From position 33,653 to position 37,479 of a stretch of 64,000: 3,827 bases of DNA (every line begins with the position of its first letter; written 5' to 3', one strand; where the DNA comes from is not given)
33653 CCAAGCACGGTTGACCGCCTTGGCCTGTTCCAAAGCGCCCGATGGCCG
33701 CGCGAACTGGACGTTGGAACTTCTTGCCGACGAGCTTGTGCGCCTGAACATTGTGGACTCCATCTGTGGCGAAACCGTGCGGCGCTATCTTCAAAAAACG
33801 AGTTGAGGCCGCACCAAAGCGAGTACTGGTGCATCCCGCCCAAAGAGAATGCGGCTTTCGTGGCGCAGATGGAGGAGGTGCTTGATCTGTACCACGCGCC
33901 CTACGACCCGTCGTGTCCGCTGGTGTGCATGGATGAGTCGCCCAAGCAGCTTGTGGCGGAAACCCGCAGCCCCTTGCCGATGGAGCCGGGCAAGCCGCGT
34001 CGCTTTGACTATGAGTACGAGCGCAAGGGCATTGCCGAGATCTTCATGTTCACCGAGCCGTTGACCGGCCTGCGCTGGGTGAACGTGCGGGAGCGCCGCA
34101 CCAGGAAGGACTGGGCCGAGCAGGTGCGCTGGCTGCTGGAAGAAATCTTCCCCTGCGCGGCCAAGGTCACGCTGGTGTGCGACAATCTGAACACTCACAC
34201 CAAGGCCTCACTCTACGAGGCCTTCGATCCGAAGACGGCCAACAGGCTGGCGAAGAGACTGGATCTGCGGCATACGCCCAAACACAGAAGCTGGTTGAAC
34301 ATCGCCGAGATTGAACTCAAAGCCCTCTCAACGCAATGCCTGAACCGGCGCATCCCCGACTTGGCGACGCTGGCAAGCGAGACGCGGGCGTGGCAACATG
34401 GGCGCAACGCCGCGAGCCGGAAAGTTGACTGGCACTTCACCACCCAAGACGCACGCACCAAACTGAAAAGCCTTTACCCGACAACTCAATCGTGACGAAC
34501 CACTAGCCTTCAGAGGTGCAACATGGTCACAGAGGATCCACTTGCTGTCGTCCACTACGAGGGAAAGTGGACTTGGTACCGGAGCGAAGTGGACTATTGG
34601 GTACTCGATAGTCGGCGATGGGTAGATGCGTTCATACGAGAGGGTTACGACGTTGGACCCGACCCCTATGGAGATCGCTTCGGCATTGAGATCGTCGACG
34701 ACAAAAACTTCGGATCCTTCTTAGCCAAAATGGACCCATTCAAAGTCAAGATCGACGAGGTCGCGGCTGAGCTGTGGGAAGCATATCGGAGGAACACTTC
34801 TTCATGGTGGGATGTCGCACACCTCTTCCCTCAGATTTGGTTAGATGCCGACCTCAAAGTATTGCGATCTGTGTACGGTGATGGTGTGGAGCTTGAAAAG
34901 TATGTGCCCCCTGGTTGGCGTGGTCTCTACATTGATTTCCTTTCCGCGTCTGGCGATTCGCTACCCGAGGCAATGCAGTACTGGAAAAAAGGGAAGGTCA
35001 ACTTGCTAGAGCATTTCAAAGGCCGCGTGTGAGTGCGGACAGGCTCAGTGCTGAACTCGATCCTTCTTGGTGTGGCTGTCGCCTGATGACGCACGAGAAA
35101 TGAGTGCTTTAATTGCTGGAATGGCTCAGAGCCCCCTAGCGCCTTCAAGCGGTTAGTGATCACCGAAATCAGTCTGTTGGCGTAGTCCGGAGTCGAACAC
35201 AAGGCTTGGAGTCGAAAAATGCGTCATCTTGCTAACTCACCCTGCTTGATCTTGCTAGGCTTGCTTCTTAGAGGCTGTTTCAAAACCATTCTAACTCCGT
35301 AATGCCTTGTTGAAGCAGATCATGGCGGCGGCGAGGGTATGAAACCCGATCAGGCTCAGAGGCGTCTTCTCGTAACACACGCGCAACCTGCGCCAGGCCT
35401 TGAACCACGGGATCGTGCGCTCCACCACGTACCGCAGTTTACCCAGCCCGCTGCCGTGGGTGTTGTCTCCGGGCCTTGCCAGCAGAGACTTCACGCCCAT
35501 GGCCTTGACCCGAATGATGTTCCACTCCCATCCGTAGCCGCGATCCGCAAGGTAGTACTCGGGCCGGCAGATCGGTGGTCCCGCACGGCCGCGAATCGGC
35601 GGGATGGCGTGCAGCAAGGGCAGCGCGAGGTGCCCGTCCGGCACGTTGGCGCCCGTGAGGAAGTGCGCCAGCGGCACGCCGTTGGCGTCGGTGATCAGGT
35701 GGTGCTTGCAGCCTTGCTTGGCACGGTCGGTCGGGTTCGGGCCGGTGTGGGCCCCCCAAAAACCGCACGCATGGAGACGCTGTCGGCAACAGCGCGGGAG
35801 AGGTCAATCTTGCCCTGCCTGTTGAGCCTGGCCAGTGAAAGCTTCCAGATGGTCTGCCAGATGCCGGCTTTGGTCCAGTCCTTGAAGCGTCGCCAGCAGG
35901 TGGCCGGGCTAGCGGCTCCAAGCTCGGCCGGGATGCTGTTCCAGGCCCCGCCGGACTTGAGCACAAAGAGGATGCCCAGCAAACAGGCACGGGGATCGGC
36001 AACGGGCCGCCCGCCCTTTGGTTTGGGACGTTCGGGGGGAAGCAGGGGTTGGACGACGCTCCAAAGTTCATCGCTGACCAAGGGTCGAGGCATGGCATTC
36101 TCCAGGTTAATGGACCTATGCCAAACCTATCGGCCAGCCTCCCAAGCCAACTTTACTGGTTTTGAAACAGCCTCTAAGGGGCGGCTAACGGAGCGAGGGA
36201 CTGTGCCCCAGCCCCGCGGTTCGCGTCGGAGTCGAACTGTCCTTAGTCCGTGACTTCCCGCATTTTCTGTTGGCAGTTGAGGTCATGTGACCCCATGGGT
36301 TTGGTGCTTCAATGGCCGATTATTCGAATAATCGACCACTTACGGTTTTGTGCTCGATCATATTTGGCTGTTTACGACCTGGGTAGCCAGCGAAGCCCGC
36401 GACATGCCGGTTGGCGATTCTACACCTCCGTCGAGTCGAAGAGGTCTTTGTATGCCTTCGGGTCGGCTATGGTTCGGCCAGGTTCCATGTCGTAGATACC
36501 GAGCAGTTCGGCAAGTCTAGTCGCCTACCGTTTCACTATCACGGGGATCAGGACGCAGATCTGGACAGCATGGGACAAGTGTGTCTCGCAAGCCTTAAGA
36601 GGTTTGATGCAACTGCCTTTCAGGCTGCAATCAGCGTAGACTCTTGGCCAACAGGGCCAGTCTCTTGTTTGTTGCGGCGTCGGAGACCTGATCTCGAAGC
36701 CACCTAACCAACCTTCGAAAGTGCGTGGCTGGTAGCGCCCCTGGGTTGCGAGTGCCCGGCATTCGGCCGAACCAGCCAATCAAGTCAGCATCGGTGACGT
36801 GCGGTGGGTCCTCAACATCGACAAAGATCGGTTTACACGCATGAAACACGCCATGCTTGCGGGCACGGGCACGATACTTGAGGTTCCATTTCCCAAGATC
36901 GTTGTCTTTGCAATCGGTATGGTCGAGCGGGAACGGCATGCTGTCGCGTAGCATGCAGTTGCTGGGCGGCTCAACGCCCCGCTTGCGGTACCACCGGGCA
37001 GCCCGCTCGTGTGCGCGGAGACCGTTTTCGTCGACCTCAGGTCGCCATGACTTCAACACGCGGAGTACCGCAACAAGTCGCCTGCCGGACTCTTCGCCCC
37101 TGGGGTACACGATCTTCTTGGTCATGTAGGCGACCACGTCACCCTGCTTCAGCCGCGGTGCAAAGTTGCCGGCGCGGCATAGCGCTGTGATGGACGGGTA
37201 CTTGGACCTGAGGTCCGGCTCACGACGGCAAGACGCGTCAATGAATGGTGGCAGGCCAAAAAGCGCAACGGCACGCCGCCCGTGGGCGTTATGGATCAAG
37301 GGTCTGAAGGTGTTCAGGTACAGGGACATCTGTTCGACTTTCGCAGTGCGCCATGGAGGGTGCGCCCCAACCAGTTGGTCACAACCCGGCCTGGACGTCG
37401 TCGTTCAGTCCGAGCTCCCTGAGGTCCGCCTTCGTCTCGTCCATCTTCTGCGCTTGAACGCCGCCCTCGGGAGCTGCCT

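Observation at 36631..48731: Six-gene overlapping minus-strand operon: SNF2/DUF3883 helicase, OLD-like ATPase-TOPRIM, DUF1156 methyltransferase, DUF3780, DUF499 ATPase, unknown 232-aa protein; candidate uncharacterised anti-phage system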

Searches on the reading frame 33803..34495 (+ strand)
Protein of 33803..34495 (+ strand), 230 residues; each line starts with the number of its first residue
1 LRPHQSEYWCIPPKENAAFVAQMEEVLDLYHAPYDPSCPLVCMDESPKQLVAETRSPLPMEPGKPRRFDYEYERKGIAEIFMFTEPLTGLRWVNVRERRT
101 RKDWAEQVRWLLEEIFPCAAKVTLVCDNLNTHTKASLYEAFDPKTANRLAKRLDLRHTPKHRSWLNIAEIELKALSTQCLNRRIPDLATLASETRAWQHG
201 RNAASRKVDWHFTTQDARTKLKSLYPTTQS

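Call 23: search_protein_families(library=pfam, proteins=[window:33803-34495:+], max_evalue=0.001)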
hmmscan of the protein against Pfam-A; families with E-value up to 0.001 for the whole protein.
window:33803-34495:+ (230 aa): 1 family
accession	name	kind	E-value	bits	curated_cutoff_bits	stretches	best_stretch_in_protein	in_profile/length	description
PF13358.12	DDE_3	-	3.1e-23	82.7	28.6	1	39-190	1-145/146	DDE superfamily endonuclease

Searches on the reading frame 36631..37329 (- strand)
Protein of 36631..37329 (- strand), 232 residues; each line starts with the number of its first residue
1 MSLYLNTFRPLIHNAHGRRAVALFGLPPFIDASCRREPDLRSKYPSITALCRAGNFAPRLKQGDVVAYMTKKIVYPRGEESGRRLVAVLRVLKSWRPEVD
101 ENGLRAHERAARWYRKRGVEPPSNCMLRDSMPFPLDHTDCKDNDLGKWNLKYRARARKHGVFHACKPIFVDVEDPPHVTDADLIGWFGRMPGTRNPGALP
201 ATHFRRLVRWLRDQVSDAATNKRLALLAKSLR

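Call 3: search_protein_families(library=pfam, proteins=[window:36631-37329:-], max_evalue=0.01)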
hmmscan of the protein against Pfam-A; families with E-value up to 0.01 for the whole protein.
window:36631-37329:- (232 aa): 0 families

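Call 4: search_protein_families(library=padloc, proteins=[window:36631-37329:-], max_evalue=0.01)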
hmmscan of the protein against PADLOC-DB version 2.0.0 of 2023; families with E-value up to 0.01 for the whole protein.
window:36631-37329:- (232 aa): 0 families

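Call 14: search_protein_families(library=pfam, proteins=[window:36631-37329:-], max_evalue=10)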
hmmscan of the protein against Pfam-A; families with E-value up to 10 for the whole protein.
window:36631-37329:- (232 aa): 0 families

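Call 15: search_protein_families(library=ncbifam, proteins=[window:36631-37329:-], max_evalue=0.1)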
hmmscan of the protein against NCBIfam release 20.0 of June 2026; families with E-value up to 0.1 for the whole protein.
window:36631-37329:- (232 aa): 0 families

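Call 26: find_homologous_proteins(query=window:36631-37329:-)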
Query window:36631-37329:- (232 aa): 518 proteins with E <= 0.001 among 834 candidates; the best 120 are listed.
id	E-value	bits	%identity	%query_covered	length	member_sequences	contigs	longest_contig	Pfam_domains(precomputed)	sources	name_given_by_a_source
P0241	1.8e-150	517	100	96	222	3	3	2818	-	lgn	-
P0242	4.1e-132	457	82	100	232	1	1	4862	-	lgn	-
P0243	2.7e-91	324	64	93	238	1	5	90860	-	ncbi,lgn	-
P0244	5.6e-76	273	58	91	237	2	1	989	-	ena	-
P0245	8.6e-75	270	53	100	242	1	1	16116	-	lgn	-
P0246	6.5e-74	267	53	99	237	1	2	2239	-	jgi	jgi:hypothetical protein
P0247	2.4e-73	265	53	100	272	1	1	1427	-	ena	-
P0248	6.3e-72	260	52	97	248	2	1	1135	-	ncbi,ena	-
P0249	1.1e-71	259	52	100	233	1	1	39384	-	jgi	-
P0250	2.7e-71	258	52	97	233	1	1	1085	-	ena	-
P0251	3.9e-71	258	53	99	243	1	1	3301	-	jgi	jgi:hypothetical protein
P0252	6.4e-71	257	53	99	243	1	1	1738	-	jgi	jgi:hypothetical protein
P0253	4.9e-70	254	53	99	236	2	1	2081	-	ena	-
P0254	7.1e-70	253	51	100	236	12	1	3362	-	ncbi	ncbi:MAG: hypothetical protein ACI9VS_004341 [Candidatus Binatia bacterium]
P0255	6.7e-69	250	53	99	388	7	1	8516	-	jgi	jgi:hypothetical protein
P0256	7.5e-69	250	53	100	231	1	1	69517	-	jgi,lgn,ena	-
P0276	3.6e-62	228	50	99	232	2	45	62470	-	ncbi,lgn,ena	-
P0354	1.2e-44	171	44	93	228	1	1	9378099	-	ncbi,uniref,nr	ncbi:hypothetical protein [Limnoglobus roseus]|uniref:Nucleotide modification associated domain-cont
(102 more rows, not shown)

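Call 29: find_encoding_contigs(protein=P0243, flank=10000, max_places=2)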
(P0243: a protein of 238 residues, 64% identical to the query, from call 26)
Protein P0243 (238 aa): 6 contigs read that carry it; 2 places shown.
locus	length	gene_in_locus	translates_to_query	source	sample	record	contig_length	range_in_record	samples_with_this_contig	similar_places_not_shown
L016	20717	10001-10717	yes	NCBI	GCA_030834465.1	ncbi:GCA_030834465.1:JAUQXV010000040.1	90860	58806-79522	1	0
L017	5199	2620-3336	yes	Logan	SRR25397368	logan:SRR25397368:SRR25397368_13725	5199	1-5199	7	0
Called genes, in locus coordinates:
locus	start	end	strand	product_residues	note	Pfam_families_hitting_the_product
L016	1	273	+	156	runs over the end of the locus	-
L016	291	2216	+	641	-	PF05157:MshEN, PF00437:T2SSE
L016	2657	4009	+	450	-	PF00589:Phage_integrase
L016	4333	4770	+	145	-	-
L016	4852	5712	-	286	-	PF01695:IstB_IS21, PF13481:AAA_25 (weak), PF00308:Bac_DnaA, PF20720:nSTAND3 (weak), PF00004:AAA (weak)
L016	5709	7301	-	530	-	PF00665:rve, PF22483:Mu-transpos_C_2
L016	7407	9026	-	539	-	PF04313:HSDR_N (faint), PF13588:HSDR_N_2 (weak), PF00270:DEAD, PF04851:ResIII, PF18766:SWI2_SNF2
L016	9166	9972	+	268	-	-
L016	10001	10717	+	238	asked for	-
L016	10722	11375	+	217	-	PF14487:DarT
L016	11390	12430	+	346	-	PF01661:Macro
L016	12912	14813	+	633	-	PF13191:AAA_16 (weak), PF09848:SLFN-g3_helicase, PF13401:AAA_22 (faint)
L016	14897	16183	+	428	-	PF00072:Response_reg, PF00069:Pkinase, PF07714:PK_Tyr_Ser-Thr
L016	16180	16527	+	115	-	-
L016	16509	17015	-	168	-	-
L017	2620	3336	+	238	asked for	-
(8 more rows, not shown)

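Call 38: search_protein_families(library=pfam, alignment_id=A3, max_evalue=1)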
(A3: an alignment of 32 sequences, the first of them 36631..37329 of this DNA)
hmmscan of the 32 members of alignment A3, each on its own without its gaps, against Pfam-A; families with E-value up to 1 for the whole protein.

A. member 1, window:36631-37329:- (232 aa): 0 families

B. families by the number of members that match (of 32 scanned): 5 families
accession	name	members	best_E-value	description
PF12105.13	SpoU_methylas_C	4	0.013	SpoU, rRNA methylase, C-terminal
PF20052.5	GAP1-C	1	0.024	GTPase-associated protein 1, C-terminal domain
PF00787.29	PX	1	0.061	PX domain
PF13376.11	OmdA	1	0.084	Bacteriocin-protection, YdeI or OmpD-Associated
PF14038.11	YqzE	1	0.24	YqzE-like protein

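Call 54: predict_structure(alignment_id=A3)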
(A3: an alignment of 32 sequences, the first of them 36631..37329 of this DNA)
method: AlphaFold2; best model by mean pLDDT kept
length: 232 residues; sequences in the alignment: 32
mean_pLDDT: 96.3   pTM: 0.92
mean pLDDT of the five models: 96.3, 95.9, 95.7, 95.4, 95.1
residues with pLDDT >= 90: 225; 70-90: 7; 50-70: 0; < 50: 0
segments of 3 or more residues with pLDDT < 50: none
pLDDT, mean of each block of 10 residues (from residue 1): 97 98 98 96 97 94 98 94 98 96 97 98 95 97 96 96 98 97 96 89 97 97 98 91
secondary structure, 60 per line:
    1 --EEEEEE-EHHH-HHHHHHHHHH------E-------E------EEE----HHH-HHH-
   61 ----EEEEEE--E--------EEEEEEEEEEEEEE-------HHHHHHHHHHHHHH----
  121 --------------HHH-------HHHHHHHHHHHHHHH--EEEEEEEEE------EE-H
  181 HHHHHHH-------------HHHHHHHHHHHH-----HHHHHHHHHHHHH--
elements in order: E3-8 H15-24 E46-48 E65-70 E82-95 H103-116 H145-159 E162-170 H180-187 H201-212 H218-230

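Call 61: find_encoding_contigs(protein=P0256, flank=8000, max_places=2)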
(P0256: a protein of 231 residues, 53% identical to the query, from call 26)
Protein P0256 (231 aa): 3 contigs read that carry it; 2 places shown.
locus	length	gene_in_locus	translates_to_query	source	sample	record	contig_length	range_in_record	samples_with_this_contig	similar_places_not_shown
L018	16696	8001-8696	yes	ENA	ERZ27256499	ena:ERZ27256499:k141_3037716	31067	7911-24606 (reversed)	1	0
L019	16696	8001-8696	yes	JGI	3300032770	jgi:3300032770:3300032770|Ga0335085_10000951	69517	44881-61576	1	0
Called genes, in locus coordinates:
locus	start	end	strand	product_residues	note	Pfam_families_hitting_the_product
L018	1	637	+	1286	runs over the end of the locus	PF04480:DUF559, PF18741:MTES_1575, PF00270:DEAD, PF00271:Helicase_C, PF16124:RecQ_Zn_bind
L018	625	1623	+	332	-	-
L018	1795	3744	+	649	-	PF09397:FtsK_gamma, PF08238:Sel1, PF08238:Sel1, PF05496:RuvB_N, PF00004:AAA, PF17864:AAA_lid_4, PF01844:HNH, PF14279:HNH_5, +4 more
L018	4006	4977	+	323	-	PF01555:N6_N4_Mtase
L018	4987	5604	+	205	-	PF15515:MvaI_BcnI (weak), PF02976:MutH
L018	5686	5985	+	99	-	-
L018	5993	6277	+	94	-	-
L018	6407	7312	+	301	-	-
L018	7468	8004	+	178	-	-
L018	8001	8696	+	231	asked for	-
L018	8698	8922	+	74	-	-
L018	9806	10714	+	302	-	-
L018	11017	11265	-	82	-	-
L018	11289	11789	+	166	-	PF04002:RadC, PF14464:Prok-JAB (weak)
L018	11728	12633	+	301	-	PF07721:TPR_4 (faint), PF00515:TPR_1 (faint), PF07719:TPR_2 (faint), PF13174:TPR_6 (faint), PF13176:TPR_7 (faint), PF13432:TPR_16 (weak), PF13424:TPR_12, PF13432:TPR_16 (weak), +4 more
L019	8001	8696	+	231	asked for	-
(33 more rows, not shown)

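Call 62: find_encoding_contigs(protein=P0276, flank=8000, max_places=3)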
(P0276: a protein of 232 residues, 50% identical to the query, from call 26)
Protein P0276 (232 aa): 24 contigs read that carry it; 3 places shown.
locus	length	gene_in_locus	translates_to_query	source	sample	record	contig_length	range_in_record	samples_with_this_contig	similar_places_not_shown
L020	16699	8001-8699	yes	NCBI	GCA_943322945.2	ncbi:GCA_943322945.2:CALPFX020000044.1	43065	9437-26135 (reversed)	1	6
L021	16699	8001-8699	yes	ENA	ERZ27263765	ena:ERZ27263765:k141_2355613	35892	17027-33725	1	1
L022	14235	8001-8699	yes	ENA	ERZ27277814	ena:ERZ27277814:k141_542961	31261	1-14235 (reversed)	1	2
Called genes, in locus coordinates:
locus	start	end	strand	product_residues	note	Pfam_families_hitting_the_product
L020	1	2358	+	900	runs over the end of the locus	PF02368:Big_2 (faint), PF07583:PSCyt2, PF07587:PSD1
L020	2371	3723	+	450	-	PF07394:DUF1501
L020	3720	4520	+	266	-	PF04151:PPC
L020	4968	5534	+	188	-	-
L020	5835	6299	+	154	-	PF26512:SOI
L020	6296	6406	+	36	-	-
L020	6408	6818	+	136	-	-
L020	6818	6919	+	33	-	-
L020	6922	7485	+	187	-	-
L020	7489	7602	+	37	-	-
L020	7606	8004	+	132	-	-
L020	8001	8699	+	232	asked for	-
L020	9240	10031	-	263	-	PF01695:IstB_IS21, PF00308:Bac_DnaA, PF20720:nSTAND3 (weak), PF00004:AAA (weak)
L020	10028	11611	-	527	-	PF00665:rve, PF22483:Mu-transpos_C_2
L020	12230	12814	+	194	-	-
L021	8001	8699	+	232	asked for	-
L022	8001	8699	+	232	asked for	-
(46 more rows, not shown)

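Call 63: find_encoding_contigs(protein=P0354, flank=8000, max_places=2)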
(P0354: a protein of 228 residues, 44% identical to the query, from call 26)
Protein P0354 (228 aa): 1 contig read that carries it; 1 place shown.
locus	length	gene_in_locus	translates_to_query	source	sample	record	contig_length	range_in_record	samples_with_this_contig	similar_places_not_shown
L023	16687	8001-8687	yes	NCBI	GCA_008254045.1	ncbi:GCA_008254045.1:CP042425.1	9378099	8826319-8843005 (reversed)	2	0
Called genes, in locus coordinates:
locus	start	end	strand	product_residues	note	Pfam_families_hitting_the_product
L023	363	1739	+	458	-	PF03050:DDE_Tnp_IS66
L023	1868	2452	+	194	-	PF21831:DUF6891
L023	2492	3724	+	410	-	PF13546:DDE_5, PF01609:DDE_Tnp_1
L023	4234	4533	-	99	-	PF12840:HTH_20 (weak)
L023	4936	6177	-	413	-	PF00069:Pkinase (weak)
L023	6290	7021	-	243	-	PF07638:Sigma70_ECF, PF08281:Sigma70_r4_2 (weak)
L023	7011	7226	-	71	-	-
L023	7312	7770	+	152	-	-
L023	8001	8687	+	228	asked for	-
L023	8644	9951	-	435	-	PF02195:ParB_N (weak), PF01555:N6_N4_Mtase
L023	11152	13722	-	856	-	-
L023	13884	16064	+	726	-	PF02985:HEAT (faint), PF00514:Arm (faint), PF13513:HEAT_EZ (faint), PF13646:HEAT_2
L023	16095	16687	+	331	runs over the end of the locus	-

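Call 89: fold_search(model_id=the predicted structure, library=viral)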
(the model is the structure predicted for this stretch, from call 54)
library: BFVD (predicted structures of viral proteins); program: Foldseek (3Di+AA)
matches with E <= 10: 112; with E <= 0.001: 0
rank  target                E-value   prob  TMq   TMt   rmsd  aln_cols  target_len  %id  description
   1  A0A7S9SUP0            2.2e-02  0.82  0.31  0.42  10.0       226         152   13  Uncharacterized protein [Virus NIOZ-UU159]
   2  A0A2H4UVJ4            2.5e-02  0.82  0.33  0.26   8.0       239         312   10  EVE domain-containing protein [Bodo saltans virus]
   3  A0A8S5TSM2            1.9e-01  0.63  0.36  0.28   9.2       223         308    8  (P)ppGpp synthetase, RelA/SpoT family [Podoviridae sp. ctARy1]
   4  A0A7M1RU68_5          2.0e-01  0.11  0.19  0.04  15.2       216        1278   12  NTF2 domain-containing protein [uncultured phage cr272_1]
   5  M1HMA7                2.4e-01  0.21  0.30  0.29   9.4       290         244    7  (no name in the UniProt tables at hand)
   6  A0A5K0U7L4            3.6e-01  0.20  0.22  0.18   6.4       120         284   13  ASCH domain-containing protein [Yasminevirus sp. GU-2018]
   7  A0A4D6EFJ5            1.0e+00  0.02  0.10  0.04  20.7       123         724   10  Uncharacterized protein [Pandoravirus celtis]
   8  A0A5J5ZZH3            1.4e+00  0.11  0.13  0.14  13.4        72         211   19  Putative tail tubular protein A [Aeromonas phage MJG]
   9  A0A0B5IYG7            1.7e+00  0.03  0.09  0.08  12.4        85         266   15  ATP-grasp domain protein [Pandoravirus inopinatum]
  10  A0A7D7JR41            2.3e+00  0.23  0.14  0.15   2.7        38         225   26  (no name in the UniProt tables at hand)
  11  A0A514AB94            2.3e+00  0.06  0.12  0.20   5.5        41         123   15  (no name in the UniProt tables at hand)
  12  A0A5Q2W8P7            2.5e+00  0.02  0.14  0.07  13.2       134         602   11  (no name in the UniProt tables at hand)
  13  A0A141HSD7            2.7e+00  0.08  0.11  0.09   3.7        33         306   21  (no name in the UniProt tables at hand)
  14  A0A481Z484            2.7e+00  0.04  0.14  0.06  15.2       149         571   11  Uncharacterized protein [Pithovirus LCPAC101]
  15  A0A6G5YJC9            2.7e+00  0.02  0.12  0.20  17.7       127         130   10  (no name in the UniProt tables at hand)
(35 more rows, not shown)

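Call 90: search_protein_families(library=phrogs, proteins=[window:36631-37329:-], max_evalue=0.001)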
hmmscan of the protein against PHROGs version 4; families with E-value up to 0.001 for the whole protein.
window:36631-37329:- (232 aa): 0 families
